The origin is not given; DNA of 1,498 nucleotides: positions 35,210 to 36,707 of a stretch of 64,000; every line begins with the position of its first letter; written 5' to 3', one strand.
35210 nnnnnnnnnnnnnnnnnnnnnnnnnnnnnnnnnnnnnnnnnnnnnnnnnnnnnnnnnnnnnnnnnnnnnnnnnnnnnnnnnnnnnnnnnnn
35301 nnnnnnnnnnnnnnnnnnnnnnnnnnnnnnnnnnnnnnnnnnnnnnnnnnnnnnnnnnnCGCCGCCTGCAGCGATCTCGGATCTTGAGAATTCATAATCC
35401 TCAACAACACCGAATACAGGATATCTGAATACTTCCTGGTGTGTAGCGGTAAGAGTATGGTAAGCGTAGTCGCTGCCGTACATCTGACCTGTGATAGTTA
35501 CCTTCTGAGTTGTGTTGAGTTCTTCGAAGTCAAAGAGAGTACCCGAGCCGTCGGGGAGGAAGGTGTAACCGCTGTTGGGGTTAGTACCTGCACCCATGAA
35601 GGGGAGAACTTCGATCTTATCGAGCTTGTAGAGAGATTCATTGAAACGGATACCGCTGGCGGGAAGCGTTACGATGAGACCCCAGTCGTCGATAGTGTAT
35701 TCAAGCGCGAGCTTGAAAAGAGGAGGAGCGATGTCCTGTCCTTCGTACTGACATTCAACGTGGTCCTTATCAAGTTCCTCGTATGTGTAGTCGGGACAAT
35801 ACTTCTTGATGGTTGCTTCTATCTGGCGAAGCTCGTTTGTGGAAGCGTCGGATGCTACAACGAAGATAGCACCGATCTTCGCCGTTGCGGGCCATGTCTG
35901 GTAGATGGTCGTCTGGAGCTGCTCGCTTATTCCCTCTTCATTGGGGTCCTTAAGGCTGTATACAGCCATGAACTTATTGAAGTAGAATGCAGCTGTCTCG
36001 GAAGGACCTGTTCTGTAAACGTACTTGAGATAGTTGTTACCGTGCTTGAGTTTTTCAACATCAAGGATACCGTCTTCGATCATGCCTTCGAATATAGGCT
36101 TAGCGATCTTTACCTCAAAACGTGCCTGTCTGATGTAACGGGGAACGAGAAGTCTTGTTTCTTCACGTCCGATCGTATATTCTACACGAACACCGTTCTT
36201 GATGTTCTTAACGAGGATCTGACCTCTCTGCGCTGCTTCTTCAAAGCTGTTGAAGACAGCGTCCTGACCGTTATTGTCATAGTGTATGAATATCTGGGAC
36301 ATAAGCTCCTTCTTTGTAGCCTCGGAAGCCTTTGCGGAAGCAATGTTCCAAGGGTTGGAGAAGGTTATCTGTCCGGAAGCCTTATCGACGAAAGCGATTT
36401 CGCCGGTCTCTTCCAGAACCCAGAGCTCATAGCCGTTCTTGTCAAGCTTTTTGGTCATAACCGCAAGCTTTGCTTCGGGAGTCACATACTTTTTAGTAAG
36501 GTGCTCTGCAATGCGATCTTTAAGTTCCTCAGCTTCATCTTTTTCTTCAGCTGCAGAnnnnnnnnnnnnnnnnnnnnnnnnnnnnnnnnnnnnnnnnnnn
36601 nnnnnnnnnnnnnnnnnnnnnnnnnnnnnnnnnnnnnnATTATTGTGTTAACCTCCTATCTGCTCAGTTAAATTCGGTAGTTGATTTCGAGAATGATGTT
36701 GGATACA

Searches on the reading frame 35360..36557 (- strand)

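Call 59: search_protein_families(library=pfam, proteins=[window:35360-36557:-], max_evalue=10)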
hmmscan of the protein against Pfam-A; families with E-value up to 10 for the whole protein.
window:35360-36557:- (399 aa): 3 families
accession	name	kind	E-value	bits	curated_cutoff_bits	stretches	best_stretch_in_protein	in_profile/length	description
PF18952.6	DUF5696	-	3.7e-26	92.2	25.6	1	263-387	7-132/612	Family of unknown function (DUF5696)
PF08268.17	FBA_3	-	0.063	13.7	20.7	1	18-58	43-84/127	F-box associated domain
PF10395.14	Utp8_b_propeller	-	0.18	11.7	26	1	16-106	122-205/382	Utp8, N-terminal beta propeller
